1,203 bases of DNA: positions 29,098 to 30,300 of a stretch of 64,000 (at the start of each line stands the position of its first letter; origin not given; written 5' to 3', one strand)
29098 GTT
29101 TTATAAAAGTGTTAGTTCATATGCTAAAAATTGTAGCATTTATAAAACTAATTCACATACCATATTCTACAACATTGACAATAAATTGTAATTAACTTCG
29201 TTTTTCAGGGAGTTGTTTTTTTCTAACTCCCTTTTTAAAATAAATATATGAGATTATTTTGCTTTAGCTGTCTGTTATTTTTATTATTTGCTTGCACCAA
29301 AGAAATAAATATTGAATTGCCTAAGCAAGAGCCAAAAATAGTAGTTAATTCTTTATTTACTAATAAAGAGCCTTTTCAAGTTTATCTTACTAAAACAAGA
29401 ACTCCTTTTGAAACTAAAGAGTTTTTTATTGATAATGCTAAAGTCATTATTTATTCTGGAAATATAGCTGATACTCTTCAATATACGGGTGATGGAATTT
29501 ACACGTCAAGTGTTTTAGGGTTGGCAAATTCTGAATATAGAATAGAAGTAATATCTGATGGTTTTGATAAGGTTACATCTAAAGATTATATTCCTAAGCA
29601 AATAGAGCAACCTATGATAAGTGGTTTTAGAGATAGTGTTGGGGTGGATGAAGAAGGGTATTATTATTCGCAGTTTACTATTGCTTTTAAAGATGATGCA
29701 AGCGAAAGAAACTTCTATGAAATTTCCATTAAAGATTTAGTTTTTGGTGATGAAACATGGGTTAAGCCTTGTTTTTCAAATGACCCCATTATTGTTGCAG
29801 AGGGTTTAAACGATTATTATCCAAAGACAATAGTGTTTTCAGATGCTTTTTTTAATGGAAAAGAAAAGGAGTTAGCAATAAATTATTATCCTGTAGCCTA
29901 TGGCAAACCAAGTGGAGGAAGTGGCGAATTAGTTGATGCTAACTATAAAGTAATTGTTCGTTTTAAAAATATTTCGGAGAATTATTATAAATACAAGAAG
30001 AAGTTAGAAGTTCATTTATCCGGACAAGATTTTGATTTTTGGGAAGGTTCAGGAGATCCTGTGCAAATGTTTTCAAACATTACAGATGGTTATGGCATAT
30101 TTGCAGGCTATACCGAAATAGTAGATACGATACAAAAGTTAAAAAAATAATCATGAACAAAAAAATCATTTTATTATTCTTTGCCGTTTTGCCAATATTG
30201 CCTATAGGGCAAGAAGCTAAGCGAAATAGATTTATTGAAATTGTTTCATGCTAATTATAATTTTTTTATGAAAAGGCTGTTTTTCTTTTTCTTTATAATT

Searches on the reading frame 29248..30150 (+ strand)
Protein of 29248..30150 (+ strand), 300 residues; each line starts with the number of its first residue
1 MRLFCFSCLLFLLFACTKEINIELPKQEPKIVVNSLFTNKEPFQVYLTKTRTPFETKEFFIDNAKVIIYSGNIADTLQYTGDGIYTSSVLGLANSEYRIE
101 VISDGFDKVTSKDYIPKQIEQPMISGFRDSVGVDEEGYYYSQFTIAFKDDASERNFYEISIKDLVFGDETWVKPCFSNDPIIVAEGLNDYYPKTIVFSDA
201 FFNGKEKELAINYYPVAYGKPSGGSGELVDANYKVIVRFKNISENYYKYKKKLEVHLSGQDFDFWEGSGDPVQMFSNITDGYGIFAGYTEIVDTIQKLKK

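Call 58: find_encoding_contigs(protein=window:29248-30150:+, flank=3500, max_places=10)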
Protein window:29248-30150:+ (300 aa): 16 contigs read that carry it; 7 places shown.
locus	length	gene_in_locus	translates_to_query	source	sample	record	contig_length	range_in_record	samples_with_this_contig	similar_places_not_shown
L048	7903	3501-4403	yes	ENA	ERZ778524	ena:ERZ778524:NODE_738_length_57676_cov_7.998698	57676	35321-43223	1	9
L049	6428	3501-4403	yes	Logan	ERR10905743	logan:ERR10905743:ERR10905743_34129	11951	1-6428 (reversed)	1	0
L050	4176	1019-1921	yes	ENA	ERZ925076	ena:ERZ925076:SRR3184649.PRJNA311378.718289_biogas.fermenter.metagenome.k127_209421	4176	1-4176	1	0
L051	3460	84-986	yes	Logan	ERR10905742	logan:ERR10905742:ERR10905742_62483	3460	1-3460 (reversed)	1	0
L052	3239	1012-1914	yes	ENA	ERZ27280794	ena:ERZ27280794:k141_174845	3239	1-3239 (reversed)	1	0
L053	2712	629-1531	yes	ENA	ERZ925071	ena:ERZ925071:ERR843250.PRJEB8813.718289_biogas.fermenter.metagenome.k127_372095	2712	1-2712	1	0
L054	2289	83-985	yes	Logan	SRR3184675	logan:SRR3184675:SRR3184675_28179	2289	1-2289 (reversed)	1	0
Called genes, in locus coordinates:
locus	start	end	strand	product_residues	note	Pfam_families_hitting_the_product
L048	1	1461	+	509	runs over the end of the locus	PF28494:GlyRS_ins_1, PF00587:tRNA-synt_2b, PF03129:HGTP_anticodon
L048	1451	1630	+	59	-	-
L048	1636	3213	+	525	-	PF22694:CtpB_N-like, PF00595:PDZ, PF13180:PDZ_2, PF17820:PDZ_6, PF03572:Peptidase_S41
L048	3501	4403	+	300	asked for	PF14054:DUF4249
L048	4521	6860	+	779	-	PF13620:CarboxypepD_reg (weak), PF13715:CarbopepD_reg_2, PF07715:Plug, PF00593:TonB_dep_Rec_b-barrel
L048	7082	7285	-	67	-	-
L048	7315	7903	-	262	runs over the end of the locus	PF03976:PPK2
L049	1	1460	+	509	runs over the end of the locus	PF28494:GlyRS_ins_1, PF00587:tRNA-synt_2b, PF03129:HGTP_anticodon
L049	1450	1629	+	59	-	-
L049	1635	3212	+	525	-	PF22694:CtpB_N-like, PF00595:PDZ, PF13180:PDZ_2, PF17820:PDZ_6, PF03572:Peptidase_S41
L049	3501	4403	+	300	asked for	PF14054:DUF4249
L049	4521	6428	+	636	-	?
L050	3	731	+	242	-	?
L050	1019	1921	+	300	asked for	PF14054:DUF4249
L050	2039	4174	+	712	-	?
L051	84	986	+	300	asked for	PF14054:DUF4249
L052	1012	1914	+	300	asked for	PF14054:DUF4249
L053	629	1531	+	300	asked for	PF14054:DUF4249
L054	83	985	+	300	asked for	PF14054:DUF4249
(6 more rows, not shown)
